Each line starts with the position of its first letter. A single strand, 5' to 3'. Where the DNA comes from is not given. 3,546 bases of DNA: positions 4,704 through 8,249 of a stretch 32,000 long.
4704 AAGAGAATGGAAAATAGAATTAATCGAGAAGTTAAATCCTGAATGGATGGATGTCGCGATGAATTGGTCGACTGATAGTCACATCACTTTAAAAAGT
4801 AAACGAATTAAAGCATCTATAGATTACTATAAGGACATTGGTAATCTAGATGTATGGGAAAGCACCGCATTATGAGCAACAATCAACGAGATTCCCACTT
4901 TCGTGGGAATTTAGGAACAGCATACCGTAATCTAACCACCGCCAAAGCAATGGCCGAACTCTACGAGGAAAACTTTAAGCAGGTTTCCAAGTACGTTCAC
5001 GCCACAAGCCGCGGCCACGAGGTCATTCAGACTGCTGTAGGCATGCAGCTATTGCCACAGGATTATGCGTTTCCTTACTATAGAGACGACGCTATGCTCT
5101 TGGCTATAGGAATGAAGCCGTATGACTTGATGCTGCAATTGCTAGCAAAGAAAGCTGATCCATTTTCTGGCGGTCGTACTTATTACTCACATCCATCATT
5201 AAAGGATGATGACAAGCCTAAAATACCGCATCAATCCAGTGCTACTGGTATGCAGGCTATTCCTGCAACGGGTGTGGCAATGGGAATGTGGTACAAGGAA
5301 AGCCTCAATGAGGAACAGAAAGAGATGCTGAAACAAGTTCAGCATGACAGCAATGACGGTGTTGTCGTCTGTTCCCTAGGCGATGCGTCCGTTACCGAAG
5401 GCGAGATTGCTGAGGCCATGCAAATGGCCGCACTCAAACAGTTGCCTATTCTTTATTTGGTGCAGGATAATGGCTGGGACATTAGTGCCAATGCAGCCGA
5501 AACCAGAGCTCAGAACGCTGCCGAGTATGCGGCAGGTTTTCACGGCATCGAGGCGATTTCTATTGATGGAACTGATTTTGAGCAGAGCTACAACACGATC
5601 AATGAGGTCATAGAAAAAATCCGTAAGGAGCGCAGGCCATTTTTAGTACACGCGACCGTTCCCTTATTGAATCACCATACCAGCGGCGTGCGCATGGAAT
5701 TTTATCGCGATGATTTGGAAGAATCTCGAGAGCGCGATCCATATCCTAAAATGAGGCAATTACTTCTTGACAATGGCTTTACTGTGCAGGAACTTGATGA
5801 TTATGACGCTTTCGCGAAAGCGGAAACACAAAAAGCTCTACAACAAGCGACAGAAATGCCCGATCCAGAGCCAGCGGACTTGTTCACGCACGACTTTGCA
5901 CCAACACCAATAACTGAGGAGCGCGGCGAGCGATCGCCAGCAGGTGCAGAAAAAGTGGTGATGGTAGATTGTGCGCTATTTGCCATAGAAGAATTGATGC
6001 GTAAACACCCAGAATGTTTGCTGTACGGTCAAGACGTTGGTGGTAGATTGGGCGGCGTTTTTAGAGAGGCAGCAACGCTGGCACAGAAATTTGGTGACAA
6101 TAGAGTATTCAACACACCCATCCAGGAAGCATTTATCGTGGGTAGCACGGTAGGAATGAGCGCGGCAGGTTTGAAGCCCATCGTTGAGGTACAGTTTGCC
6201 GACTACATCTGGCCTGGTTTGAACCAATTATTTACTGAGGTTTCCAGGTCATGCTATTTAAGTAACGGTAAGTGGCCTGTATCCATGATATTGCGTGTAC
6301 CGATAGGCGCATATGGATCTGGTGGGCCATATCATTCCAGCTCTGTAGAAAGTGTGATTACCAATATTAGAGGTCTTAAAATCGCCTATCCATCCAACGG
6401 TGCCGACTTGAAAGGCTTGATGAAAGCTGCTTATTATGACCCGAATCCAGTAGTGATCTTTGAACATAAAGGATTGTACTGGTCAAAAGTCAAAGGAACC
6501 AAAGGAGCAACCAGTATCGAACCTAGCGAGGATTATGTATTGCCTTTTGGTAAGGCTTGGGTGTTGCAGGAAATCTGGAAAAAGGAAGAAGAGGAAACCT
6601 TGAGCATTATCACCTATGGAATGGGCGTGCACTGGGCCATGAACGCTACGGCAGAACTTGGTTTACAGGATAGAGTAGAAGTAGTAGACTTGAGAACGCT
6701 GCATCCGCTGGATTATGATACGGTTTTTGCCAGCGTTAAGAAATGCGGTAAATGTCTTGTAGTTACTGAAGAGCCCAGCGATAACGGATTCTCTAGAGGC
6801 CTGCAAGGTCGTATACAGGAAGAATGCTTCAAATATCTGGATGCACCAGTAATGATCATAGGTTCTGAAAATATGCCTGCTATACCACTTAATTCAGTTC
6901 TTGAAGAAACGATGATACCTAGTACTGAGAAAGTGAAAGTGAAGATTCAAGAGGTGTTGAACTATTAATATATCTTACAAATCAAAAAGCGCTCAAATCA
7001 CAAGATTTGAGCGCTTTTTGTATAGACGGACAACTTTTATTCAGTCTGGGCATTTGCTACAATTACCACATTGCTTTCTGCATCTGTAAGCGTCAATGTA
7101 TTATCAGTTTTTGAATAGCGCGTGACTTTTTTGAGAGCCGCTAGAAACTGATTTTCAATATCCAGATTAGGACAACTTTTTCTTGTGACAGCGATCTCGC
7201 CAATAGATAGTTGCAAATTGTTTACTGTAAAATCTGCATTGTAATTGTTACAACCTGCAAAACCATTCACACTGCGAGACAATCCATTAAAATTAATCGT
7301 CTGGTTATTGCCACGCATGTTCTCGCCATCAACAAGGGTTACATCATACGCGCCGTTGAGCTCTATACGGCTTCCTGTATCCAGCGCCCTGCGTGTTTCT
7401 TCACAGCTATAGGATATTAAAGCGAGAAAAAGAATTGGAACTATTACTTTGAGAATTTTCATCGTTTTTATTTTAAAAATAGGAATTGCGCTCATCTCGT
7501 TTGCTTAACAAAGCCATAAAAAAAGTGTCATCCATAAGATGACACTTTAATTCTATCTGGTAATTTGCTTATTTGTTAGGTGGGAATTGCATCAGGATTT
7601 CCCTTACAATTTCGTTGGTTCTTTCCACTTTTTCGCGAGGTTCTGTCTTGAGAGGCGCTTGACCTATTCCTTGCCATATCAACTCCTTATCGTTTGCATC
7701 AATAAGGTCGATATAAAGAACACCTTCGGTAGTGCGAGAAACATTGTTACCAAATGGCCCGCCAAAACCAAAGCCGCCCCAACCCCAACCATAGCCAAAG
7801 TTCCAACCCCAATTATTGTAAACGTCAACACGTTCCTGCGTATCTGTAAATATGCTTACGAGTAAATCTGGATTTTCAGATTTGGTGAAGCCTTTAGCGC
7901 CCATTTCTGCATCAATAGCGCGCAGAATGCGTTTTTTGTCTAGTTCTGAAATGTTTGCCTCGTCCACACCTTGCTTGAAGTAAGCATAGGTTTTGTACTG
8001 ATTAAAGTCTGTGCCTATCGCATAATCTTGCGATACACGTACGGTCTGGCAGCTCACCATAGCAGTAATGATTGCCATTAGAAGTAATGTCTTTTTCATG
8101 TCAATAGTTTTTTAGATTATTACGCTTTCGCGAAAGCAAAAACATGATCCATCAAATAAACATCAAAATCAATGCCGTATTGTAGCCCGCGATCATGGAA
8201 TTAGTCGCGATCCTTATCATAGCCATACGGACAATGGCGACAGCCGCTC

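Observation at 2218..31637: One 14-16 bp perfect palindrome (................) recurs 13 times in 32 kb, in genes and between them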

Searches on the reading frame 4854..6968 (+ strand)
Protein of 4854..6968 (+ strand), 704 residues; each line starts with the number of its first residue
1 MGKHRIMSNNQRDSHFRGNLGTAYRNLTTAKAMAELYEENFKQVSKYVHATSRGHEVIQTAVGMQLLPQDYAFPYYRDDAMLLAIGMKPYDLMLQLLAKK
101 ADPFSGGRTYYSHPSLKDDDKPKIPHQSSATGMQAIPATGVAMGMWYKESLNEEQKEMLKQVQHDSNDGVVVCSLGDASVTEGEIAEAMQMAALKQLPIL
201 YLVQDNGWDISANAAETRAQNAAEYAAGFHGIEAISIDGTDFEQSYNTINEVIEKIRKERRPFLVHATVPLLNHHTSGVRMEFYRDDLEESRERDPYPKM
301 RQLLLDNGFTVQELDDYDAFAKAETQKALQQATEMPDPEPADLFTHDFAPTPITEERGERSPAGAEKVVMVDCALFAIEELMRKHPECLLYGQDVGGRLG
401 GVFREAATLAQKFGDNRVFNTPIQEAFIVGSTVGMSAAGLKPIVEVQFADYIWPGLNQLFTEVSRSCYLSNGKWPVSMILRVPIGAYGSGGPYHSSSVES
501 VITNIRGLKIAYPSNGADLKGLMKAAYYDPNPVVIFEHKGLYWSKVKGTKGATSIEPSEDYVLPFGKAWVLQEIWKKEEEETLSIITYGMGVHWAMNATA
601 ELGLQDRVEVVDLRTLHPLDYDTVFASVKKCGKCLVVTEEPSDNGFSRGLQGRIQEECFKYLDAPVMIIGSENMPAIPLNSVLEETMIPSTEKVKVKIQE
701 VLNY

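Call 84: search_protein_families(library=pfam, proteins=[window:4854-6968:+], max_evalue=0.001)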
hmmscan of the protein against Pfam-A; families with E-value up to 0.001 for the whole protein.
window:4854-6968:+ (704 aa): 4 families
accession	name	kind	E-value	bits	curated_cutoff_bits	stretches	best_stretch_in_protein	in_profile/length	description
PF00676.26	E1_dh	-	2.4e-32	112.6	22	1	47-340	24-299/300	Dehydrogenase E1 component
PF02779.29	Transket_pyr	-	5e-32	111.4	27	1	377-542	12-172/174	Transketolase, pyrimidine binding domain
PF02780.25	Transketolase_C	-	7.6e-21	74.7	25.9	1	577-694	6-124/124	Transketolase, C-terminal domain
PF13292.11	DXP_synthase_N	-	0.00086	19.1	21.2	0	162-215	127-180/274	1-deoxy-D-xylulose-5-phosphate synthase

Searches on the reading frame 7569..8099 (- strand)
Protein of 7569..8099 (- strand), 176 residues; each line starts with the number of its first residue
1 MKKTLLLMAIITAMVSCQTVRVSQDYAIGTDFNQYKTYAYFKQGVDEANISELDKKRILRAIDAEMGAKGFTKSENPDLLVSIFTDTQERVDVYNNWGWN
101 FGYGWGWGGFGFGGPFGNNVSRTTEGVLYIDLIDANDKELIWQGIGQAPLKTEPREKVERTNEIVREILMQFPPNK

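Call 84: search_protein_families(library=pfam, proteins=[window:7569-8099:-], max_evalue=0.001)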
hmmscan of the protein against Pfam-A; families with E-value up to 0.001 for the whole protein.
window:7569-8099:- (176 aa): 1 family
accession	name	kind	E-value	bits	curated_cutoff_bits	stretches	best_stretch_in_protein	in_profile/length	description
PF13590.11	DUF4136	-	6.9e-45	153.6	32.8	1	22-174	1-152/152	Domain of unknown function (DUF4136)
